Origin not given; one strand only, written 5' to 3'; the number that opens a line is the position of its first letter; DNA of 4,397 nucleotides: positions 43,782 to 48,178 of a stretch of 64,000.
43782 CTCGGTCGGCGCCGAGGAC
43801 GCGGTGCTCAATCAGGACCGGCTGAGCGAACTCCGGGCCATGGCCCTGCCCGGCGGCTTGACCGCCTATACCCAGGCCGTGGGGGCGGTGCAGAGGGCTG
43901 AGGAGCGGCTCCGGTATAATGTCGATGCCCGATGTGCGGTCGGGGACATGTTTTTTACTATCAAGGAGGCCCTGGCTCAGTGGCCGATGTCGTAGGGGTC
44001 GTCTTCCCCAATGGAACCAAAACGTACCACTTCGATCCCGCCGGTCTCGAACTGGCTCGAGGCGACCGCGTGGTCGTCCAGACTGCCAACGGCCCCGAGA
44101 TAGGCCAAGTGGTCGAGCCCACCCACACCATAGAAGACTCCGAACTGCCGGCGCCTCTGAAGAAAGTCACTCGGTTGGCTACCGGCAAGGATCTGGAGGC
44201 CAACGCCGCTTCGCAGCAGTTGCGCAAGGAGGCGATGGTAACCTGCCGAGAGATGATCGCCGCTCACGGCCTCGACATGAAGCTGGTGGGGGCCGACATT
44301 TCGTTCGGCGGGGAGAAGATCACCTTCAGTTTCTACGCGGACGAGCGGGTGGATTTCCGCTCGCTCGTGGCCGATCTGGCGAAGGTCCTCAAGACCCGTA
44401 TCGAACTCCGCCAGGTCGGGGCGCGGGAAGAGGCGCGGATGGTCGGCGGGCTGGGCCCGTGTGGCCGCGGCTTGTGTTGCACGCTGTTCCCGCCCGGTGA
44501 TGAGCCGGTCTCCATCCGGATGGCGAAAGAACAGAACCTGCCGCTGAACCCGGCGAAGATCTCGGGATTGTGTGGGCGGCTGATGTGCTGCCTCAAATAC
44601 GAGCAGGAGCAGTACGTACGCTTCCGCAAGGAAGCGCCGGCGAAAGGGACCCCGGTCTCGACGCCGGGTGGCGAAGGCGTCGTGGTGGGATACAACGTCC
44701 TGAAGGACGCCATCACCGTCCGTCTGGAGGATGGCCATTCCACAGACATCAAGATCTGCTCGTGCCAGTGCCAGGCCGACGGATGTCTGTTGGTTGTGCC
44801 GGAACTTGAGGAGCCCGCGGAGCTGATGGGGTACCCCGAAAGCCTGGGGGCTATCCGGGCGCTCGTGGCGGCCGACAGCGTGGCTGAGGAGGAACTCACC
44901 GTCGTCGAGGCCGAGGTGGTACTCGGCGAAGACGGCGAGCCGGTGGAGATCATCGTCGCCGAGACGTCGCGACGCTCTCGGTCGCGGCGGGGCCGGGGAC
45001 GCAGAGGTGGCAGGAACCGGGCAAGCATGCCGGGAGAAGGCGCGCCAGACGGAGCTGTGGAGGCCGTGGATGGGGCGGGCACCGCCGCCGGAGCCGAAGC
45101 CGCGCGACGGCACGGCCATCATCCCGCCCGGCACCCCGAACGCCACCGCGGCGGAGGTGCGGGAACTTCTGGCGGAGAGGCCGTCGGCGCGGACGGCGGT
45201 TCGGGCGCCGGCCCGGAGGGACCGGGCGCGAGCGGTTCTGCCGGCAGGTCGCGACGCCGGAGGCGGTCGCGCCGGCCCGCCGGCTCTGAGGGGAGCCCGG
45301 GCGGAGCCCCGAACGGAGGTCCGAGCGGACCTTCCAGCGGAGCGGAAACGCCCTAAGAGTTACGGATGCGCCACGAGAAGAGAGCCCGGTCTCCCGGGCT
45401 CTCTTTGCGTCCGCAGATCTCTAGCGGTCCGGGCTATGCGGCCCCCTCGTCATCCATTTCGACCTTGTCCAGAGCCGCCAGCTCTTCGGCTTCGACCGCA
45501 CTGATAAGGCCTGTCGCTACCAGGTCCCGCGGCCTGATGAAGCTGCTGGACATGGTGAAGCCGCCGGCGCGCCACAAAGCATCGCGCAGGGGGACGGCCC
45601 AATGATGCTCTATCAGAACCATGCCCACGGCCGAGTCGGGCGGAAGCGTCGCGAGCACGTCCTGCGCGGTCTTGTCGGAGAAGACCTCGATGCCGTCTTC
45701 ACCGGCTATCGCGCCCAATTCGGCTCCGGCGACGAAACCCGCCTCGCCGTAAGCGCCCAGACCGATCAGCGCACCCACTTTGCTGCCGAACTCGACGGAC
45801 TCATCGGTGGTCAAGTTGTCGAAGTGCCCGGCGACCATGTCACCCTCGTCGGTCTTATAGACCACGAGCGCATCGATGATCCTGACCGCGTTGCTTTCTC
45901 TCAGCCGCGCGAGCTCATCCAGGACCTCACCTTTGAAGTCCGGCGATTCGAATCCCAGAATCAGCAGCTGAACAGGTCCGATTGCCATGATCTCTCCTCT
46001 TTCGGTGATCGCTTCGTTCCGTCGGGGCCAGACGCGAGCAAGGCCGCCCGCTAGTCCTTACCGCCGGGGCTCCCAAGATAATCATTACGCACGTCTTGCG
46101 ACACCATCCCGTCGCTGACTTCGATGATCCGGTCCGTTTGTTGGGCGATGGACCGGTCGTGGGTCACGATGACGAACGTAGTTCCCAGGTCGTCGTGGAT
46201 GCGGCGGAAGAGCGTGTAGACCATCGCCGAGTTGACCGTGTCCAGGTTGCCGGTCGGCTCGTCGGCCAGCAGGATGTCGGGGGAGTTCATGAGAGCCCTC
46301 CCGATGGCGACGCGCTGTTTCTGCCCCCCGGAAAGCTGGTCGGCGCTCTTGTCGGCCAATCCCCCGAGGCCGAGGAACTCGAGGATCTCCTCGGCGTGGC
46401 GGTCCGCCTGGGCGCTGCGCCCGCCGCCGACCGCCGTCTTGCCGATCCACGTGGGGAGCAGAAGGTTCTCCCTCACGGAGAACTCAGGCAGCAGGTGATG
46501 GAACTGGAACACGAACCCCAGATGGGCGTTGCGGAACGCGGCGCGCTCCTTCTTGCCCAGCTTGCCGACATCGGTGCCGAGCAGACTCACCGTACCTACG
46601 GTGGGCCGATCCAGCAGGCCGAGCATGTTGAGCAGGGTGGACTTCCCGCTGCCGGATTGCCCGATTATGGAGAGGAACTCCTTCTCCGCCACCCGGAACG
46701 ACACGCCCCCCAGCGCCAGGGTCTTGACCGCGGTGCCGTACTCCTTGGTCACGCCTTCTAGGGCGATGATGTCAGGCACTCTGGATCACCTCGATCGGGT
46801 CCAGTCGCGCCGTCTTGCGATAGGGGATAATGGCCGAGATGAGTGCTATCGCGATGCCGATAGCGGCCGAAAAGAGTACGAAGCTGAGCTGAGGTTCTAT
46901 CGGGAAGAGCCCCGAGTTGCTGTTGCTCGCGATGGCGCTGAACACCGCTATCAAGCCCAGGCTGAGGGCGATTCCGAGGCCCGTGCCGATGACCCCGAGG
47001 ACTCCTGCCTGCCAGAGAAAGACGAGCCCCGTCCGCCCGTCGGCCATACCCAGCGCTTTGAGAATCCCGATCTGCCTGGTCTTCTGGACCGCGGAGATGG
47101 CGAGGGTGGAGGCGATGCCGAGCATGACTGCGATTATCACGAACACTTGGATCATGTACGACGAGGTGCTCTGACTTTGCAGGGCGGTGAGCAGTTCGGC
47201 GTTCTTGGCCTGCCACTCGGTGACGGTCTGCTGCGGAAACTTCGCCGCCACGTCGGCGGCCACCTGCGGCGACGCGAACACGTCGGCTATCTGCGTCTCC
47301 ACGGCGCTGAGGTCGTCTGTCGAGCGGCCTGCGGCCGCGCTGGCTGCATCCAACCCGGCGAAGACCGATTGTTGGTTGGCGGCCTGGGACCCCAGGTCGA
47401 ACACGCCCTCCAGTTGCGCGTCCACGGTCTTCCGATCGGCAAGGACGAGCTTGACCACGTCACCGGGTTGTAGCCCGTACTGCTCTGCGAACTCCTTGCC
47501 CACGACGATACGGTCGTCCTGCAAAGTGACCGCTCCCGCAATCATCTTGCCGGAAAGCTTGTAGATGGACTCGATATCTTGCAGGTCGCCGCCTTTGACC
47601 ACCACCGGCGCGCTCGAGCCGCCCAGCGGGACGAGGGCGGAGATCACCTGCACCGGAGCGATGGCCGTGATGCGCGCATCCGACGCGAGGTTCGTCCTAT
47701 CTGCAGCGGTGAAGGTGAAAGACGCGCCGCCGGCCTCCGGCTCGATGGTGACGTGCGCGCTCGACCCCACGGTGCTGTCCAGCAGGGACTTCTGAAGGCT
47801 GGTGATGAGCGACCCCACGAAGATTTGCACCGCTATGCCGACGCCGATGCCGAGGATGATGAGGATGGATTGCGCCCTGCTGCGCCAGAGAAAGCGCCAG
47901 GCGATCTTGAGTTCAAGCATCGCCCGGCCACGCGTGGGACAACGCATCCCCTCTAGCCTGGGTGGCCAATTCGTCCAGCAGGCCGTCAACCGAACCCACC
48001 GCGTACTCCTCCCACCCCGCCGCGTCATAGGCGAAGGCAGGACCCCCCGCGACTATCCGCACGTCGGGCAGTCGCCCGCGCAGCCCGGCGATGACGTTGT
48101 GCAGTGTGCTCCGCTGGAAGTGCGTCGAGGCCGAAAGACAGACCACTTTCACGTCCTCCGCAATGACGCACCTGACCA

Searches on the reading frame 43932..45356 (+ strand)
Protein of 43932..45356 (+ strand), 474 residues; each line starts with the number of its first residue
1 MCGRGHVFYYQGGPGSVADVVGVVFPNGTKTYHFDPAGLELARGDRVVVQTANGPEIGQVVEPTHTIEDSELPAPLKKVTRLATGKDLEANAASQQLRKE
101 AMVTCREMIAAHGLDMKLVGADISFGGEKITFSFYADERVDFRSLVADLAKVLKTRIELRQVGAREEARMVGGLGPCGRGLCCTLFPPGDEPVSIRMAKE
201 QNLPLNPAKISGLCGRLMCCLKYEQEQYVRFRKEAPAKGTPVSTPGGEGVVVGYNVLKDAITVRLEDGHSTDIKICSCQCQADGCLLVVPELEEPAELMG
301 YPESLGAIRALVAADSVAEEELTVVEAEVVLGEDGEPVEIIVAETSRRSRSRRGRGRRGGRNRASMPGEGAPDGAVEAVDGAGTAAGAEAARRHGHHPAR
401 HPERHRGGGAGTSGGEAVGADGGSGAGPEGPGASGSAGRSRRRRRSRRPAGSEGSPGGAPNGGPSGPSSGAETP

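Call 61: search_protein_families(library=pfam, proteins=[window:43932-45356:+], max_evalue=0.0001)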
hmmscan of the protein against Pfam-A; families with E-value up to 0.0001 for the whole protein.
window:43932-45356:+ (474 aa): 1 family
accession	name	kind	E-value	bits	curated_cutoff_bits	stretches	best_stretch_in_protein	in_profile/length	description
PF04468.17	PSP1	-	2e-31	108.6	27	1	77-162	1-86/86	PSP1 C-terminal conserved region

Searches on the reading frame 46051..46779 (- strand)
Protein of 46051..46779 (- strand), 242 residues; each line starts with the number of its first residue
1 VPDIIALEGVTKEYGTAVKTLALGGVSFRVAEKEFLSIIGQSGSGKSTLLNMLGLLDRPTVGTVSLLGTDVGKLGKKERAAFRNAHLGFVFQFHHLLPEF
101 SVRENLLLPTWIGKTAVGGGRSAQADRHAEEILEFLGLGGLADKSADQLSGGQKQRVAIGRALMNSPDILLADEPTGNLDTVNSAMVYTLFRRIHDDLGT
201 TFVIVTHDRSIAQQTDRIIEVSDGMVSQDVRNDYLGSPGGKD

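Call 52: search_protein_families(library=pfam, proteins=[window:46051-46779:-], max_evalue=0.001)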
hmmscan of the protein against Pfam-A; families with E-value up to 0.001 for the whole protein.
window:46051-46779:- (242 aa): 5 families
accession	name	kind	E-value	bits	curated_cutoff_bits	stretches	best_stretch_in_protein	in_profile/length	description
PF00005.33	ABC_tran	-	2.7e-35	122.4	25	1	24-176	2-136/137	ABC transporter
PF02463.25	SMC_N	-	2.8e-06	27.4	40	0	133-222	135-212/220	RecF/RecN/SMC N terminal domain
PF13555.12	AAA_29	-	0.00017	21.7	27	1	26-50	15-39/61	P-loop containing region of AAA domain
PF13304.12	AAA_21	-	0.00029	21.4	27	0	37-57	3-23/304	AAA domain, putative AbiEii toxin, Type IV TA system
PF13401.12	AAA_22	-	0.00048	20.9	27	0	33-59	5-34/130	AAA domain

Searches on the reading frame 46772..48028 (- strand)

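Call 52: search_protein_families(library=pfam, proteins=[window:46772-48028:-], max_evalue=0.001)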
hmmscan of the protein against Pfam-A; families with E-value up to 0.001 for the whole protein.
window:46772-48028:- (418 aa): 2 families
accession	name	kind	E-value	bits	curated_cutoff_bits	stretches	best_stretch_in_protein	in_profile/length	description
PF02687.27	FtsX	-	6e-16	59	25.5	1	293-411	3-120/120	FtsX-like permease C-terminal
PF12704.14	MacB_PCD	-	3.9e-11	44.1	27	1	54-261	1-205/207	MacB-like periplasmic core domain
